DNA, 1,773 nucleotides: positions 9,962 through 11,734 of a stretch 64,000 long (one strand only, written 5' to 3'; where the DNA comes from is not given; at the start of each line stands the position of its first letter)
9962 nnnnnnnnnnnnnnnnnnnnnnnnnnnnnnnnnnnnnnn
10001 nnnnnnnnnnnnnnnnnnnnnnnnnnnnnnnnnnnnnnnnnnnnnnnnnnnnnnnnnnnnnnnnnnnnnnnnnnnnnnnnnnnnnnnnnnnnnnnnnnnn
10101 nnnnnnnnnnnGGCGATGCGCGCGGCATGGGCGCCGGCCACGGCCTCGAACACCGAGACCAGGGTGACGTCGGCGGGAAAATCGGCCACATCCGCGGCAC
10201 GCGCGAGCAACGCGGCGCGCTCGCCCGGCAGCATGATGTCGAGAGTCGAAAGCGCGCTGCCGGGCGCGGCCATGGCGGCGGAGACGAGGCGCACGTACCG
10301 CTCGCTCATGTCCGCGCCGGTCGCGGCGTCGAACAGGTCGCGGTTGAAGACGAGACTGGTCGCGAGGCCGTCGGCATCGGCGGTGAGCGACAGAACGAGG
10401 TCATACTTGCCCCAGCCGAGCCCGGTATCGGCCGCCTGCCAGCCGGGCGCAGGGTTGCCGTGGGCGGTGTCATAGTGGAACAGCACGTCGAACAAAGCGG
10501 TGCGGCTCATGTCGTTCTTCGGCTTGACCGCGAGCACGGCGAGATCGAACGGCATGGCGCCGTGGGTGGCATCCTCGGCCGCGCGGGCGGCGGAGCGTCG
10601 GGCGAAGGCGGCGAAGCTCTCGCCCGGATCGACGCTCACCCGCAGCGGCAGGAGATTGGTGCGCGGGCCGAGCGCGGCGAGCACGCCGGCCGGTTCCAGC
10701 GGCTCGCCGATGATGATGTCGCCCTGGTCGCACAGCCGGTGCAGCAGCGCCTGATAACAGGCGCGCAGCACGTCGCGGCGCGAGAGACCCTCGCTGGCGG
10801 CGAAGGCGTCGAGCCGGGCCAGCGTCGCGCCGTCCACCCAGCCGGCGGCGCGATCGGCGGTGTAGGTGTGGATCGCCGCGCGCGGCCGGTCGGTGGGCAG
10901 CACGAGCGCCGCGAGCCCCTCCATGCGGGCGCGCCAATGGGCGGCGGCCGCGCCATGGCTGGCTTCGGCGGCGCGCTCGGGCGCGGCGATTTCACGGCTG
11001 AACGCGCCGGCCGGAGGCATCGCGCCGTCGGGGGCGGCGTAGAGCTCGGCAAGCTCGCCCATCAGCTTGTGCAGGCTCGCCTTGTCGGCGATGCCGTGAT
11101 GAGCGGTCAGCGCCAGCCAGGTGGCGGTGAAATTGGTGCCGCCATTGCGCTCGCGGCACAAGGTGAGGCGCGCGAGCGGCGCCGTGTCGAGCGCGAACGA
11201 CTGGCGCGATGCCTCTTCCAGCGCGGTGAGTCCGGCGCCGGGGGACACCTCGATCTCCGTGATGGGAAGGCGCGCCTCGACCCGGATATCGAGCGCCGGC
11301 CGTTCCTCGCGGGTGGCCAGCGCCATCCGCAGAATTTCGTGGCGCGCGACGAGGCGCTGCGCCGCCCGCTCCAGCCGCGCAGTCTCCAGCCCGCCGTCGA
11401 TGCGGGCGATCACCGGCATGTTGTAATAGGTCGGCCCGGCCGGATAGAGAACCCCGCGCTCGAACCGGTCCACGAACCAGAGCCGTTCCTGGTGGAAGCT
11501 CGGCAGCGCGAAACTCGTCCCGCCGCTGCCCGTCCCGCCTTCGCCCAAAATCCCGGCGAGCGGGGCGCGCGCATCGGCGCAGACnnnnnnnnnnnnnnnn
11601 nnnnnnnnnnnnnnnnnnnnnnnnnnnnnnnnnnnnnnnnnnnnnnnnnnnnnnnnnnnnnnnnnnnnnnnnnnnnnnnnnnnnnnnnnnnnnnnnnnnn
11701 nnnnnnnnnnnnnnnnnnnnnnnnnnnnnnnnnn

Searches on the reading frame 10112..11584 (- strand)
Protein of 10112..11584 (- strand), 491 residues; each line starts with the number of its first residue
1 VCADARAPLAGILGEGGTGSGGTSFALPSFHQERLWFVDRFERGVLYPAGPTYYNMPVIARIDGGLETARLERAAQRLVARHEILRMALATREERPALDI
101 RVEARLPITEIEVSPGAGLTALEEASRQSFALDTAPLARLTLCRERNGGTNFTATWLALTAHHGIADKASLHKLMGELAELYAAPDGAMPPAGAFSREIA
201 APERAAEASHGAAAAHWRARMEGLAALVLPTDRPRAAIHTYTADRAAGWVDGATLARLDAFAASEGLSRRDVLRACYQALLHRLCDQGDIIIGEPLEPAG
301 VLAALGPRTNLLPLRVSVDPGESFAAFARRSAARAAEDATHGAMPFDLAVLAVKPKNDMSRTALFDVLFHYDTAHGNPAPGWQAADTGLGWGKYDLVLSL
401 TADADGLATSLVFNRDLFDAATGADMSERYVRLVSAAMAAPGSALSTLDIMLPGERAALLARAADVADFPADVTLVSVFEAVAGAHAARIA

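Call 7: search_protein_families(library=pfam, proteins=[window:10112-11584:-], max_evalue=0.01)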
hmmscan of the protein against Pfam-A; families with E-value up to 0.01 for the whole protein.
window:10112-11584:- (491 aa): 1 family
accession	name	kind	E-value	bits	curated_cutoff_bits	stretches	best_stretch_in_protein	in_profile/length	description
PF00668.25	Condensation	-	9.9e-57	193.1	30.6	1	29-460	8-456/456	Condensation domain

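Call 32: search_protein_families(library=ncbifam, proteins=[window:10112-11584:-], max_evalue=0.00001)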
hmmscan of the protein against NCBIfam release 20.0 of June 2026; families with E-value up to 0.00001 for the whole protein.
window:10112-11584:- (491 aa): 4 families
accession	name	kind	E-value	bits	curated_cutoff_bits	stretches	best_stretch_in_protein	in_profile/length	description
NF004282.0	PRK05691.1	subfamily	1.5e-36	124.1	4090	1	29-491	679-1149/4334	non-ribosomal peptide synthase/polyketide synthase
NF047350.1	aureusi_NRPS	equivalog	4e-15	53.8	2500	1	52-438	1015-1398/2373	aureusimine non-ribosomal peptide synthetase AusA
NF038078.1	NRPS_MxcG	equivalog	5.9e-12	43.7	2300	1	53-334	26-311/1442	myxochelin non-ribosomal peptide synthetase MxcG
TIGR03443.1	alpha_am_amid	equivalog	1.4e-07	29.3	1030.1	1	217-486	2-249/1390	L-aminoadipate-semialdehyde dehydrogenase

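Call 38: search_solved_structures(query=window:10172-11524:-, max_evalue=0.00001, show_alignments=1)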
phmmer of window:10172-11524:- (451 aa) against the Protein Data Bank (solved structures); distinct sequences matched with E-value up to 0.00001: 29.
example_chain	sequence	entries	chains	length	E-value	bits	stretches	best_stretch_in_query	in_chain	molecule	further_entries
6oyf_A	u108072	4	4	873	3.5e-30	108.7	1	8-446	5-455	Txo1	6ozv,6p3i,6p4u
2jgp_A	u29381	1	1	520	4.9e-30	108.2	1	9-430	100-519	TYROCIDINE SYNTHETASE 3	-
6p1j_A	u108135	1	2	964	5.1e-25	91.7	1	9-446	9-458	Txo2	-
5u89_A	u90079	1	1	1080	2.3e-22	82.9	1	9-445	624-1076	Amino acid adenylation domain protein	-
7kvw_A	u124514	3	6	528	1.1e-20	77.4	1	9-424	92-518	PCP-C didomain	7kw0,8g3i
8fx6_A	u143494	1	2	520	1.8e-20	76.7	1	9-419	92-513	PCP-C didomain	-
7kw2_A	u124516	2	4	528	5e-20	75.2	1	12-424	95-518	PCP-C didomain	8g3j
8fx7_A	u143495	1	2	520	8e-20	74.5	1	12-419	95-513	PCP-C didomain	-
4znm_A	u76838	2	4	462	1.1e-17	67.5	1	9-333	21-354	C-domain type II peptide synthetase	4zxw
8xjz_C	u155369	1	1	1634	2.8e-17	66.1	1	12-439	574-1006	Peptide synthetase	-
8z0q_C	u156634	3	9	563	3.6e-17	65.8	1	9-428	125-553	Special condensation domain in NRPS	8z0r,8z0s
8qnf_A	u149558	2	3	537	3.8e-17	65.7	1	8-436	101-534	Condensation domain TomBC from the Tomaymycin non-ribosomal peptide synthetase | Tomaymycin non-ribosomal peptide synthetase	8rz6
4tx2_B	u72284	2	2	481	6.5e-13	51.8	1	35-442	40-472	Non-ribosomal peptide synthetase | Peptide synthetase, module 7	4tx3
6mfy_A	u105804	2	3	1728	1.1e-11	47.8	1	42-447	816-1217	Linear gramicidin synthase subunit A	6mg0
6mfz_A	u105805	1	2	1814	1.2e-11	47.6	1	42-447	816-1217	Linear gramicidin synthase subunit A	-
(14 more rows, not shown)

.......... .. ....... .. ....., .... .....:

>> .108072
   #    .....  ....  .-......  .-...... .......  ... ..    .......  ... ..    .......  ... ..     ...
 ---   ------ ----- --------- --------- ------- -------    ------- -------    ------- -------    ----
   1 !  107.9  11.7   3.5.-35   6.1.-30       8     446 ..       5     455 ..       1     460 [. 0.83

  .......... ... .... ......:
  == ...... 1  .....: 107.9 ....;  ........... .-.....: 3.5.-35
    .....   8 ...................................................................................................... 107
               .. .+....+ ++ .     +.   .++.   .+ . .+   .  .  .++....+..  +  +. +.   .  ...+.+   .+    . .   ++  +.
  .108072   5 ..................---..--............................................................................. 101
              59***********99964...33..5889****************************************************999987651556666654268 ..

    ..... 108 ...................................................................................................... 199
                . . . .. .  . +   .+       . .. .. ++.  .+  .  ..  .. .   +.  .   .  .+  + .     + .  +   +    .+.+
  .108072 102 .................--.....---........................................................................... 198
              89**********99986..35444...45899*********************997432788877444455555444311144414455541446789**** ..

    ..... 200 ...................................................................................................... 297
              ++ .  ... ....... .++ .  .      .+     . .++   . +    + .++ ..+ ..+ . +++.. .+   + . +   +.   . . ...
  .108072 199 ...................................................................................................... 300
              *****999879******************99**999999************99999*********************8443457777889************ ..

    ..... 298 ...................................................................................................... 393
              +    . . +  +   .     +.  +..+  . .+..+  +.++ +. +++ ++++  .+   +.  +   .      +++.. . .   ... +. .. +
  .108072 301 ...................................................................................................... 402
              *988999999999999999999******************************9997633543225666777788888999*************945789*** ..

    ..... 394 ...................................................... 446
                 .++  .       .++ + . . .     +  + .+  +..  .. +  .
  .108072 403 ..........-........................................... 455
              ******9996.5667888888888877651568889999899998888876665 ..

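Call 46: search_protein_representatives(protein=window:10172-11524:-)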
Query: 451 residues. Proteins with E-value up to 0.001 (for the whole library): 60964; up to 1e-10: 43541; up to 1e-30: 12562. The best 150 are listed.
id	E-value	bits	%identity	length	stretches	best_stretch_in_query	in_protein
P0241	1.8e-213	725.8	40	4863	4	7-450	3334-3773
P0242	7.7e-206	700.6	32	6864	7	7-439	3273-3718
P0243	6.5e-196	667.9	33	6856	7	8-445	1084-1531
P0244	3.4e-194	662.3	31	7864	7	29-441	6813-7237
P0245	4.3e-193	658.7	29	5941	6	8-441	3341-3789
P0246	4.0e-190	648.9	30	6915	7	8-433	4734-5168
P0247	1.6e-186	637.0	29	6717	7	10-417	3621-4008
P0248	1.9e-186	636.8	30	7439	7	11-440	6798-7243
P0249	5.7e-183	625.3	33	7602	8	8-447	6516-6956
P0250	4.6e-181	619.0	29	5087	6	4-436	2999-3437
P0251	1.6e-180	617.3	29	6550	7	5-441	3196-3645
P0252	6.1e-178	608.7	30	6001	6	9-441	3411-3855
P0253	1.9e-177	607.1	29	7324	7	9-435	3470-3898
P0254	2.5e-175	600.1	32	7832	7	9-439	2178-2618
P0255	1.1e-174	598.0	27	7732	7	7-428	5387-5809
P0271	5.3e-162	556.2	39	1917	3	6-450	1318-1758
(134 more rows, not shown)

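Call 48: list_cluster_members(proteins=[P0241, P0271, P0122, P0147, P0121])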
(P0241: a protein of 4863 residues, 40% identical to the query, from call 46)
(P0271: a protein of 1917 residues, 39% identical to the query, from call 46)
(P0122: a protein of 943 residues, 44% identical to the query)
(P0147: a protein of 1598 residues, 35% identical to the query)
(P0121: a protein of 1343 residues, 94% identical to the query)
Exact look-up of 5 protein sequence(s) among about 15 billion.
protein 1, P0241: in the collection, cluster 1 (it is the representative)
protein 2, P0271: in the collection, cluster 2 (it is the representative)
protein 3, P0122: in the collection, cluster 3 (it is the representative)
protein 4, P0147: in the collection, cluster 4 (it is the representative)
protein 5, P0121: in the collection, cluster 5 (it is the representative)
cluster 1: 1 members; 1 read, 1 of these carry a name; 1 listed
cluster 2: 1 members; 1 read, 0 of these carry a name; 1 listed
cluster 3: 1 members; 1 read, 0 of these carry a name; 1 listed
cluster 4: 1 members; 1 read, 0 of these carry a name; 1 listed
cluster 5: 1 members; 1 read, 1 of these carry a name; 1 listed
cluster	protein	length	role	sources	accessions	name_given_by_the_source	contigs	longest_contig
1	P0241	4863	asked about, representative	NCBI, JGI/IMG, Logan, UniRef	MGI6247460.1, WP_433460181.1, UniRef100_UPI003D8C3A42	MAG: amino acid adenylation domain-containing protein [Pseudochelatococcus sp.] | iturin family lipopeptide synthetase A | amino acid adenylation domain-containing protein n=1 Tax=Pseudochelatococcus sp. ...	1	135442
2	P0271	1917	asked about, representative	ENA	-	-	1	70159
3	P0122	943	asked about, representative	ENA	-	-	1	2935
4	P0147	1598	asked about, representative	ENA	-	-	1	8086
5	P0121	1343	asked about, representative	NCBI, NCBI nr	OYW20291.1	MAG: hypothetical protein B7Z52_02465 [Burkholderiales bacterium 12-64-5]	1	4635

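Call 49: find_encoding_contigs(protein=P0241, flank=10000, max_places=3)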
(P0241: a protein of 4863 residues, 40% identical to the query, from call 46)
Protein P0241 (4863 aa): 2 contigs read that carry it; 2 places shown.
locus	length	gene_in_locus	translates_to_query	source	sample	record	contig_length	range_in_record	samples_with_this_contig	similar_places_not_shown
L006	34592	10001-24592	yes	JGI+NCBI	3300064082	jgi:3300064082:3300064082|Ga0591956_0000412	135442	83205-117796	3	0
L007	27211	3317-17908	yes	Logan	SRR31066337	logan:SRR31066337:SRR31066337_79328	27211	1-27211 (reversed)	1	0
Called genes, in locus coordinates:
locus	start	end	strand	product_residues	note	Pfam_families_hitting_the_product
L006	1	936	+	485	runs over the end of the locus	PF00171:Aldedh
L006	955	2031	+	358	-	PF00180:Iso_dh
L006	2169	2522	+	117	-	PF05899:Cupin_3, PF07883:Cupin_2 (weak)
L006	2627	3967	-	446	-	PF00202:Aminotran_3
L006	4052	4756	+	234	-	PF12844:HTH_19 (weak), PF13560:HTH_31, PF01381:HTH_3, PF07883:Cupin_2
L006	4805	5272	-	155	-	PF13404:HTH_AsnC-type, PF13412:HTH_24, PF01037:AsnC_trans_reg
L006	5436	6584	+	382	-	PF01168:Ala_racemase_N, PF00842:Ala_racemase_C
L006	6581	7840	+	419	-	PF00070:Pyr_redox (weak), PF01266:DAO, PF02558:ApbA (weak), PF07992:Pyr_redox_2 (faint), PF13450:NAD_binding_8 (weak)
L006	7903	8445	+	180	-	PF20229:ChrB_N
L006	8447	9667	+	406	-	PF00083:Sugar_tr, PF07690:MFS_1, PF00083:Sugar_tr (weak), PF07690:MFS_1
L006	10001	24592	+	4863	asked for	PF00501:AMP-binding, PF00550:PP-binding, PF00109:ketoacyl-synt, PF02801:Ketoacyl-synt_C, PF16197:KAsynt_C_assoc, PF00698:Acyl_transf_1, PF22621:CurL-like_PKS_C, PF00550:PP-binding, +9 more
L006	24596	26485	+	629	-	-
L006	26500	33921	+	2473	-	PF00501:AMP-binding, PF13193:AMP-binding_C (weak), PF00550:PP-binding, PF00668:Condensation, PF00501:AMP-binding, PF12847:Methyltransf_18 (weak), PF00550:PP-binding, PF00668:Condensation, +1 more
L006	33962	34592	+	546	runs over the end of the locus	PF02463:SMC_N (faint), PF00005:ABC_tran, PF13304:AAA_21 (faint)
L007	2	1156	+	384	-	?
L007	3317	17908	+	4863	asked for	PF00501:AMP-binding, PF00550:PP-binding, PF00109:ketoacyl-synt, PF02801:Ketoacyl-synt_C, PF16197:KAsynt_C_assoc, PF00698:Acyl_transf_1, PF22621:CurL-like_PKS_C, PF00550:PP-binding, +9 more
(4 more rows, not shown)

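Call 50: search_protein_families(library=pfam, proteins=[L006:26500-30999:+, L006:30400-33921:+, L006:24596-26485:+, L006:33962-34591:+], max_evalue=0.001)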
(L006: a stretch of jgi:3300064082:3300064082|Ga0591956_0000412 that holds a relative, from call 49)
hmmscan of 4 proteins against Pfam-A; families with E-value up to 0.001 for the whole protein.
L006:26500-30999:+ (1500 aa): 4 families
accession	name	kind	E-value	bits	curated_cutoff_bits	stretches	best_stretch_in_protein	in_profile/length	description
PF00501.34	AMP-binding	-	7.1e-142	473.2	29.9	2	1096-1432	3-383/384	AMP-binding enzyme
PF00668.25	Condensation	-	2.5e-97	326.9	30.6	1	624-1073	4-455/456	Condensation domain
PF00550.31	PP-binding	-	2.5e-12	47.3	20.8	1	541-605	1-67/67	Phosphopantetheine attachment site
PF13193.12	AMP-binding_C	-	3e-06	28.5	24.5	1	438-513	1-76/76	AMP-binding enzyme C-terminal domain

L006:30400-33921:+ (1173 aa): 6 families
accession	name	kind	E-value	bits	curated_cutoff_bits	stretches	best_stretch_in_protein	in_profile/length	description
PF00668.25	Condensation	-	3.3e-44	151.8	30.6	1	714-1161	5-455/456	Condensation domain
PF00501.34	AMP-binding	-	2.5e-21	76.4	29.9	1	8-132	246-383/384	AMP-binding enzyme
PF00550.31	PP-binding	-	4.8e-13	49.6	20.8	1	636-697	2-66/67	Phosphopantetheine attachment site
PF13649.12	Methyltransf_25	-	1.5e-07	32.5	27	1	270-364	1-94/97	Methyltransferase domain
PF12847.13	Methyltransf_18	-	8.2e-06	26.3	27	1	265-348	12-93/151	Methyltransferase domain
PF05185.22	PRMT5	-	0.00029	21.2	22.9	1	289-366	90-166/171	PRMT5 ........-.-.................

L006:24596-26485:+ (629 aa): 3 families
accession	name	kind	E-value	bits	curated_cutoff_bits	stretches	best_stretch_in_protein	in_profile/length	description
PF00733.27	Asn_synthase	-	3.1e-76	257.8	21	1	249-599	1-335/354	Asparagine synthase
PF13537.11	GATase_7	-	5.3e-41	139.9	25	1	48-165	2-122/123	Glutamine amidotransferase domain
PF13522.11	GATase_6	-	4.1e-35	121.1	27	1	32-160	1-130/130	Glutamine amidotransferase domain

L006:33962-34591:+ (210 aa): 1 family
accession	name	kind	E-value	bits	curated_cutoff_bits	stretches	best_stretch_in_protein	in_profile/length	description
PF00664.28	ABC_membrane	-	3e-05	24.3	28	1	23-202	9-194/274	ABC transporter transmembrane region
